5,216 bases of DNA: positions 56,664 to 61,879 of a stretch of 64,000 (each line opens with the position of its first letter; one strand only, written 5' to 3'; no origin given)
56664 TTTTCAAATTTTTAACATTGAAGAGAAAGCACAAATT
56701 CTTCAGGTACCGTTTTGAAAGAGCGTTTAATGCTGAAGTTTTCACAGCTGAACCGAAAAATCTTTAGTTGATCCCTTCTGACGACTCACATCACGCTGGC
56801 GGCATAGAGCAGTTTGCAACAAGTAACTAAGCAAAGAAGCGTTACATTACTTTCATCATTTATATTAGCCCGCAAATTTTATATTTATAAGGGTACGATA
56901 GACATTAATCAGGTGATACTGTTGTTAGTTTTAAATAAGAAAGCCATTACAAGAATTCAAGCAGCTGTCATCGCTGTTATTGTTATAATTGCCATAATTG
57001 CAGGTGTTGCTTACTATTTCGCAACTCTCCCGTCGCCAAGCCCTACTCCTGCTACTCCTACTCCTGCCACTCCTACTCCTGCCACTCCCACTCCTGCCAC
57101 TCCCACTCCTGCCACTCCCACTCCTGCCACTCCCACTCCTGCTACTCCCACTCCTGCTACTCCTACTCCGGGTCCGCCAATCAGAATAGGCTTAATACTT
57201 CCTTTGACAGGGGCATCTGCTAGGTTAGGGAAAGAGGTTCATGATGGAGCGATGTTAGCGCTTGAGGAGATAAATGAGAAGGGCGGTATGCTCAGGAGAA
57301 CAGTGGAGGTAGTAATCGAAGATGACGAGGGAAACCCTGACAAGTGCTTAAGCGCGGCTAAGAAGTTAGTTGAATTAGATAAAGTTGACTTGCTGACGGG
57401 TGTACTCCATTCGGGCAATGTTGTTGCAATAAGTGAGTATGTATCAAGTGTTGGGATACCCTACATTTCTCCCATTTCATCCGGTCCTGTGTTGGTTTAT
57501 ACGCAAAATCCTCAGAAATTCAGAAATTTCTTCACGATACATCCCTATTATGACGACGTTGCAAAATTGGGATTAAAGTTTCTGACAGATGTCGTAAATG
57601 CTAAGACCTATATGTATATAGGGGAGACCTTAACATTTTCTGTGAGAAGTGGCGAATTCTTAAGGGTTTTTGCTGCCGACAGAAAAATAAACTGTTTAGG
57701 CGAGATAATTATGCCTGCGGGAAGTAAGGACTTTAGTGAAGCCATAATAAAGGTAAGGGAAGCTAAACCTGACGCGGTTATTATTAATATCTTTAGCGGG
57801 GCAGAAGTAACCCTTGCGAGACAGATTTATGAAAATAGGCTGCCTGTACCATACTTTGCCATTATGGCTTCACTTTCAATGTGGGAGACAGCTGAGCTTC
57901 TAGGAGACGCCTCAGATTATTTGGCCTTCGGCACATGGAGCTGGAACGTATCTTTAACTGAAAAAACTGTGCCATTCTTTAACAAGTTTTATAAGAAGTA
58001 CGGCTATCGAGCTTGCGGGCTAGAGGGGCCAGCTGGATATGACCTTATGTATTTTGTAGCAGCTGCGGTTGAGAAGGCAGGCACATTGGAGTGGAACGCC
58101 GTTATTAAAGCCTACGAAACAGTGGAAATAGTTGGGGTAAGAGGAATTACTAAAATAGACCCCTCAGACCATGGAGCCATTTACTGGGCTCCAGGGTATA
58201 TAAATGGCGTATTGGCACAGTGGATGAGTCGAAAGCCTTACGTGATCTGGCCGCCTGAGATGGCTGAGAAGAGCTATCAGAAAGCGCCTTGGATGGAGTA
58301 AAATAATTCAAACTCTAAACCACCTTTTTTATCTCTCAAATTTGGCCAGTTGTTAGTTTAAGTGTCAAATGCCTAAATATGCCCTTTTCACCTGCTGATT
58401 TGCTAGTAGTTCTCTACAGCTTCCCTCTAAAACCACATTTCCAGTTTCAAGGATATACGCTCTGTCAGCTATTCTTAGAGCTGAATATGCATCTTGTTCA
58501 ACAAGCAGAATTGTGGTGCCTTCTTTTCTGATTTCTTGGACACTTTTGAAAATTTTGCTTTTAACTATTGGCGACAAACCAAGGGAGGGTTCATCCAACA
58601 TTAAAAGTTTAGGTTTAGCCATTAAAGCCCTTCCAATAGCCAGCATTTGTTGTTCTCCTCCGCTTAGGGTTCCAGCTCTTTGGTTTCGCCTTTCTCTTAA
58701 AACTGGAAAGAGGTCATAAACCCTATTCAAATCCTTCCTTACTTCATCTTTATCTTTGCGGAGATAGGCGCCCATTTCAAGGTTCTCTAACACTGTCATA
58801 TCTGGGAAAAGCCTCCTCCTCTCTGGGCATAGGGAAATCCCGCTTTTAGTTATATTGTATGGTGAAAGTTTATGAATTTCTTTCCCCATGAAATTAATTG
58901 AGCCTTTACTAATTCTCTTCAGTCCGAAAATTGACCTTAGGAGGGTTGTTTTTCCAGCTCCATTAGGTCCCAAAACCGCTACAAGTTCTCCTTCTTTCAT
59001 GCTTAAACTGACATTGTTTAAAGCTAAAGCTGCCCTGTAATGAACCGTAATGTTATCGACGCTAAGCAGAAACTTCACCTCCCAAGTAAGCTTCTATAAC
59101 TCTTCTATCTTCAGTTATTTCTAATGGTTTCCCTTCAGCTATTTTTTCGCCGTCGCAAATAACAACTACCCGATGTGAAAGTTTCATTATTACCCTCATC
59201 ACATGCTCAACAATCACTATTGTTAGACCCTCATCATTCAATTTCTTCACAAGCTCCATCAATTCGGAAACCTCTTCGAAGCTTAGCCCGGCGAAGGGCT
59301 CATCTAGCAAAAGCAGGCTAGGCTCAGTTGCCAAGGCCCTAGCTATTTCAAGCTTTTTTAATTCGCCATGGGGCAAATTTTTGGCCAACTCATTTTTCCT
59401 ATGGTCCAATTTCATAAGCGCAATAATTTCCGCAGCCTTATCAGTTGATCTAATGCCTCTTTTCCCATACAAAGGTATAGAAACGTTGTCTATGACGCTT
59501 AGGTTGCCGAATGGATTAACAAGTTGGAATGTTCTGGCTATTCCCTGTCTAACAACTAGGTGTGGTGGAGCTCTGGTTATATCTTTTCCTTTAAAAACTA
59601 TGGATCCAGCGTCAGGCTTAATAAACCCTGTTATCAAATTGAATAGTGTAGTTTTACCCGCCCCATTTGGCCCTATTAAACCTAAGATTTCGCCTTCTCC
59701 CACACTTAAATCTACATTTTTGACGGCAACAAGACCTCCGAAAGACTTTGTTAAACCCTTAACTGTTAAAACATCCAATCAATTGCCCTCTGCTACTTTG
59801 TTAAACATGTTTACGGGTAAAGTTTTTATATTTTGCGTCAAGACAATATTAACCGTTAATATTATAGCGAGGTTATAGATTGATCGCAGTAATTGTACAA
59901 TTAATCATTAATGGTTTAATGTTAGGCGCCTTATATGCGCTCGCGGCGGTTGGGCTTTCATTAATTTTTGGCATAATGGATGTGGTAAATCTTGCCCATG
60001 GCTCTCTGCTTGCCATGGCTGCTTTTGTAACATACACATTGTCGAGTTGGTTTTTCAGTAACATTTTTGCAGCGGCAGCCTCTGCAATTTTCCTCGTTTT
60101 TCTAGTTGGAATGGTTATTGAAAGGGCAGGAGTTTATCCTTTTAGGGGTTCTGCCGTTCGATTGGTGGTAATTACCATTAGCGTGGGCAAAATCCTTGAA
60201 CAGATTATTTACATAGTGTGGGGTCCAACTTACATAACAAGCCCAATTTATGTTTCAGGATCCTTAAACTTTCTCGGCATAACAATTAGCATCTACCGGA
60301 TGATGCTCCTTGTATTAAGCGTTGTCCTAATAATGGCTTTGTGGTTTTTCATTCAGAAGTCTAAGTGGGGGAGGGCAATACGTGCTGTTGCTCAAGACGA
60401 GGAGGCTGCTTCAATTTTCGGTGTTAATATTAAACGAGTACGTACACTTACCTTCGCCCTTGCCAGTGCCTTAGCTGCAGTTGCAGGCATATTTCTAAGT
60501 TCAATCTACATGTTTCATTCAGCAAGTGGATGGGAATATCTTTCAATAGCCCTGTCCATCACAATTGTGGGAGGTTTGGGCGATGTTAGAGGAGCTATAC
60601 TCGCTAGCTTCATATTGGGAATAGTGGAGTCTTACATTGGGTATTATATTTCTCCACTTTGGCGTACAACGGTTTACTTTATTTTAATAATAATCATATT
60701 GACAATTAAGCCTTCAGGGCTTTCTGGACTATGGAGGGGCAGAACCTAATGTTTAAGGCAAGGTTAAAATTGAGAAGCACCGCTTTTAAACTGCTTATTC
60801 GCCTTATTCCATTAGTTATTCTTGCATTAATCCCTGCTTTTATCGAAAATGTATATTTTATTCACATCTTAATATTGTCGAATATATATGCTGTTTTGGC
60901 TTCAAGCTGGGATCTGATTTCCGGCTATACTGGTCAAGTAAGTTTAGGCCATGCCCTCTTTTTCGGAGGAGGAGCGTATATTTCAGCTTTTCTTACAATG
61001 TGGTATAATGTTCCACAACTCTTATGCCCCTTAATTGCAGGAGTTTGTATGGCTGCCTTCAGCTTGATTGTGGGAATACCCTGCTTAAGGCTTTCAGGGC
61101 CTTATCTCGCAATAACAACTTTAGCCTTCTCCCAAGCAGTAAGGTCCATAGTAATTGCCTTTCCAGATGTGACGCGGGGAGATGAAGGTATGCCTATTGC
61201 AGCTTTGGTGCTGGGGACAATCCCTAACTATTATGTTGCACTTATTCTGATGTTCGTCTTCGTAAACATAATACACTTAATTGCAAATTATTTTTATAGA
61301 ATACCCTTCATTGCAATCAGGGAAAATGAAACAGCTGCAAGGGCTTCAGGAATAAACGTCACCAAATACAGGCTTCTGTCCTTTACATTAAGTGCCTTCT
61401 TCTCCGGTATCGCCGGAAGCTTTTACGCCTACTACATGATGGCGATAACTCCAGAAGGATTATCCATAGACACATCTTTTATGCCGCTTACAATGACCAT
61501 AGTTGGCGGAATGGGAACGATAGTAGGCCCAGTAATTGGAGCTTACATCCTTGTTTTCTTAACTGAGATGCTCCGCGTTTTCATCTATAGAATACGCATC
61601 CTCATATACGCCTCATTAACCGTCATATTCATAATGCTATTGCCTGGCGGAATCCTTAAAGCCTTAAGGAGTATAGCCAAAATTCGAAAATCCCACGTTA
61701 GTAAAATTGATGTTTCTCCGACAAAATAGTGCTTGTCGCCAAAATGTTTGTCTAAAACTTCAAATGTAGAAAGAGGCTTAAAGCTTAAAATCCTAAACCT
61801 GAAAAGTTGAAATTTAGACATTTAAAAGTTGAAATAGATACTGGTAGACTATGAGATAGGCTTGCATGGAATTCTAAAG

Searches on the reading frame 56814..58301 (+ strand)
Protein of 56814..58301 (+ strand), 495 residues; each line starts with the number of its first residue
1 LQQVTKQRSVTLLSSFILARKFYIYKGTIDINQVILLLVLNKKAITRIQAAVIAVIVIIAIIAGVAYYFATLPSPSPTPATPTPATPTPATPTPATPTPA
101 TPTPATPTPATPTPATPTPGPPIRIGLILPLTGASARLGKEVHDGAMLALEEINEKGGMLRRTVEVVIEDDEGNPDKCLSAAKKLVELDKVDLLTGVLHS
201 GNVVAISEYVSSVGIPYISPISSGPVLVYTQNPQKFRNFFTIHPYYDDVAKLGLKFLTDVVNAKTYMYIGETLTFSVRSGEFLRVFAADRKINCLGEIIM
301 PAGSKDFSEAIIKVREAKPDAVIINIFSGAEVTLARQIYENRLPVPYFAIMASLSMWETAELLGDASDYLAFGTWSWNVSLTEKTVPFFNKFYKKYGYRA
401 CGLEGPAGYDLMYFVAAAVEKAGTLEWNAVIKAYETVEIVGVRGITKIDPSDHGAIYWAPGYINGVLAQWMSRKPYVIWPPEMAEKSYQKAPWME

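Call 52: search_protein_families(library=pfam, proteins=[window:56814-58301:+], max_evalue=0.00001)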
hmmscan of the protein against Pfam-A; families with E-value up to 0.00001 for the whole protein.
window:56814-58301:+ (495 aa): 3 families
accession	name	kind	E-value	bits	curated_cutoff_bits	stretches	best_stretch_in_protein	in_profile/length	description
PF13458.12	Peripla_BP_6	-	2e-54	186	31.7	1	122-455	1-329/343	Periplasmic binding protein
PF13433.12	Peripla_BP_5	-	2.7e-26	93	27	2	123-200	1-78/363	Periplasmic binding protein domain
PF01094.35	ANF_receptor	-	3.4e-11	43.2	25.4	1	147-450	7-336/353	Receptor family ligand binding region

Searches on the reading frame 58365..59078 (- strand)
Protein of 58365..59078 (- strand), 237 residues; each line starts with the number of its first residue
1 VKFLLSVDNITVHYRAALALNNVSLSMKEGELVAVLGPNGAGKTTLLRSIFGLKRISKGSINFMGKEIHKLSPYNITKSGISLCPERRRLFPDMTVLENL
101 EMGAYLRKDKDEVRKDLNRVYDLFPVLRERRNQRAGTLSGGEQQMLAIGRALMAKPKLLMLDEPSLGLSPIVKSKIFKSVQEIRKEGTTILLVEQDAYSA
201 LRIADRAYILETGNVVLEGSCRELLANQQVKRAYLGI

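Call 52: search_protein_families(library=pfam, proteins=[window:58365-59078:-], max_evalue=0.00001)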
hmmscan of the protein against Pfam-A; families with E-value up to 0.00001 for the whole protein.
window:58365-59078:- (237 aa): 2 families
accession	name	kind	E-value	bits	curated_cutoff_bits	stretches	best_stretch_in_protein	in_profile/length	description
PF00005.33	ABC_tran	-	2.2e-34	119.4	25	1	20-165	1-136/137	ABC transporter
PF13304.12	AAA_21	-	1.6e-09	38.7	27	0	33-67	2-35/304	AAA domain, putative AbiEii toxin, Type IV TA system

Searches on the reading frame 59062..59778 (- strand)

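Call 52: search_protein_families(library=pfam, proteins=[window:59062-59778:-], max_evalue=0.00001)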
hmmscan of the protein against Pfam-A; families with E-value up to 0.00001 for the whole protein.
window:59062-59778:- (238 aa): 3 families
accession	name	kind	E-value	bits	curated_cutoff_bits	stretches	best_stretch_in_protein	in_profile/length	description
PF00005.33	ABC_tran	-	1.1e-32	113.9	25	1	19-163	1-137/137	ABC transporter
PF12399.14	BCA_ABC_TP_C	-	2.3e-10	40.3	25.5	1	211-236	1-26/27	Branched-chain amino acid ATP-binding cassette transporter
PF13304.12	AAA_21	-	1.6e-08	35.4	27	0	122-189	225-295/304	AAA domain, putative AbiEii toxin, Type IV TA system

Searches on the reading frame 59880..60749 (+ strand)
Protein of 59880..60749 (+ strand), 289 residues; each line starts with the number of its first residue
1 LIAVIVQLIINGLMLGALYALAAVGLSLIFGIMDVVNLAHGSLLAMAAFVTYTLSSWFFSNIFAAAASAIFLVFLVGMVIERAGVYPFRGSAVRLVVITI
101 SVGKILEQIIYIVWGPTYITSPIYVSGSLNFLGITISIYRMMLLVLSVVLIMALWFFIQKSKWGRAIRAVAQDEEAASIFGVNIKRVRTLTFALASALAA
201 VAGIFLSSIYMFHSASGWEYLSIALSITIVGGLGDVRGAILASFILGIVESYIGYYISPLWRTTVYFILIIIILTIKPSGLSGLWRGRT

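Call 52: search_protein_families(library=pfam, proteins=[window:59880-60749:+], max_evalue=0.00001)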
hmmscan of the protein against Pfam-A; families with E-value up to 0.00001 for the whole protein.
window:59880-60749:+ (289 aa): 1 family
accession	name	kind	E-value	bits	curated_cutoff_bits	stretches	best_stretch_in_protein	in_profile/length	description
PF02653.21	BPD_transp_2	-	1.4e-39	136.3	26.8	1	9-274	2-269/269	Branched-chain amino acid transport system / permease component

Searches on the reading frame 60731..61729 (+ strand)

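Call 52: search_protein_families(library=pfam, proteins=[window:60731-61729:+], max_evalue=0.00001)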
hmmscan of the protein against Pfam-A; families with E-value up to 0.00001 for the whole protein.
window:60731-61729:+ (332 aa): 1 family
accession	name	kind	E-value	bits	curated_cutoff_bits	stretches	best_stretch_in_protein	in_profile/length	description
PF02653.21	BPD_transp_2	-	1.3e-37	129.8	26.8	1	44-303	3-265/269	Branched-chain amino acid transport system / permease component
